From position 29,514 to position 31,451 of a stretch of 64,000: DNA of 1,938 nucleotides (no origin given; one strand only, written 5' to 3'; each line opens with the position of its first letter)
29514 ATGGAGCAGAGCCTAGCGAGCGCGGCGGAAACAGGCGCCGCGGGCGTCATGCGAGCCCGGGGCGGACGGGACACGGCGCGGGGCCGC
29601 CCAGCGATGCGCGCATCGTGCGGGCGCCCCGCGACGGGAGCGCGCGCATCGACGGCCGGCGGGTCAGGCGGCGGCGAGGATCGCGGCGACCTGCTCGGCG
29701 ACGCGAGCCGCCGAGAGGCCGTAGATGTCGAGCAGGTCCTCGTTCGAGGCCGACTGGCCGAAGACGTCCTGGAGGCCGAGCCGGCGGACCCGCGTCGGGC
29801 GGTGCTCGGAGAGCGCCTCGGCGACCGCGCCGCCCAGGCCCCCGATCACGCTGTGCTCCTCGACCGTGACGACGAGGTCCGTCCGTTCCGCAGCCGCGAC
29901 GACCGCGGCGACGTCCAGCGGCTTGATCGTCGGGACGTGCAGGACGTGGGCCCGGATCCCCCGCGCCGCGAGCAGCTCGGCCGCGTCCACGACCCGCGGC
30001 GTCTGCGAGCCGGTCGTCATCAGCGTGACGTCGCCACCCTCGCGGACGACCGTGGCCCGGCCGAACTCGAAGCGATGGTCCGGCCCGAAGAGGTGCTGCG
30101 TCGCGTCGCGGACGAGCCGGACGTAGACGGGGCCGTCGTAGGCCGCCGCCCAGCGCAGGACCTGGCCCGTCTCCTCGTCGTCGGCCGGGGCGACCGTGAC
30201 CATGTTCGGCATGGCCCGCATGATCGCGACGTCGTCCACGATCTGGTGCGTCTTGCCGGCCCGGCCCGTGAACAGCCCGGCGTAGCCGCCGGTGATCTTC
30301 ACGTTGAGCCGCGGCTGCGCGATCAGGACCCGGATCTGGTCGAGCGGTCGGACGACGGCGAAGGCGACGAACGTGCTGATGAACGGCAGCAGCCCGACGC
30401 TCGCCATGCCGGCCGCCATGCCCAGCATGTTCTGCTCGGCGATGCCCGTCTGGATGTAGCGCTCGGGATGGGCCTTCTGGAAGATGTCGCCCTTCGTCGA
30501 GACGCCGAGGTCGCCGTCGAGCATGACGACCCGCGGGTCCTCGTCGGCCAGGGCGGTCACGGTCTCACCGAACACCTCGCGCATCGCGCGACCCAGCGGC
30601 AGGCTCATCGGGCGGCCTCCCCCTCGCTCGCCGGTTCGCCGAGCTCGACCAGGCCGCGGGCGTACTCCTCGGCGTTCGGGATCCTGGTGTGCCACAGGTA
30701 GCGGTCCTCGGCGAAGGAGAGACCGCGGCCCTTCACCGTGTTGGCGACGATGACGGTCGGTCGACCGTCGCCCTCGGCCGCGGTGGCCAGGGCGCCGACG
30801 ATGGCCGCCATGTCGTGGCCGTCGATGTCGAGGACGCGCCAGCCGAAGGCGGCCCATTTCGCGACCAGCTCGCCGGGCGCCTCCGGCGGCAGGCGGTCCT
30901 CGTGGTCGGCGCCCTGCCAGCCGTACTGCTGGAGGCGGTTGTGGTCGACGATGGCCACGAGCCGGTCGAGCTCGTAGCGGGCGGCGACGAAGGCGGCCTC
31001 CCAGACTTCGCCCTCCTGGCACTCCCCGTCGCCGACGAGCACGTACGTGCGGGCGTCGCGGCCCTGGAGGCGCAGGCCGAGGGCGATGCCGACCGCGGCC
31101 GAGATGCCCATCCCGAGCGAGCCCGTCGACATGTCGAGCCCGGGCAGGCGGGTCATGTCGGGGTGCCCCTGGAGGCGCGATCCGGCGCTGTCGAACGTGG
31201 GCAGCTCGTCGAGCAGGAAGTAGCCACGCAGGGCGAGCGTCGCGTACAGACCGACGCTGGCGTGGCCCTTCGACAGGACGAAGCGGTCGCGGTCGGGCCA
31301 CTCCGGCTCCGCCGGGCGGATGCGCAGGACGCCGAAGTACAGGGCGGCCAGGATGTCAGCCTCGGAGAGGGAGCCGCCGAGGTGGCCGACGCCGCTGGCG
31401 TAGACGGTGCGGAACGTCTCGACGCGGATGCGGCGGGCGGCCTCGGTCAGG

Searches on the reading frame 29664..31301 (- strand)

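Call 33: search_protein_families(library=pfam, proteins=[window:29664-31301:-], max_evalue=0.01)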
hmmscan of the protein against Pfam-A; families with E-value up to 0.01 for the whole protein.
window:29664-31301:- (545 aa): 4 families
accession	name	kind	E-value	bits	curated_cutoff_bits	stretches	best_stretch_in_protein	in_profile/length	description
PF02779.29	Transket_pyr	-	2.1e-40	138.7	27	1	239-400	4-171/174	Transketolase, pyrimidine binding domain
PF02780.25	Transketolase_C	-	1.4e-31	109.4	25.9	1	414-534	1-124/124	Transketolase, C-terminal domain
PF22613.1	Transketolase_C_1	-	9e-06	26.3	27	1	422-529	11-112/113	Transketolase-like TK C-terminal domain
PF17147.9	PFOR_II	-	0.0047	17.7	27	0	424-499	2-80/102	Pyruvate:ferredoxin oxidoreductase core domain II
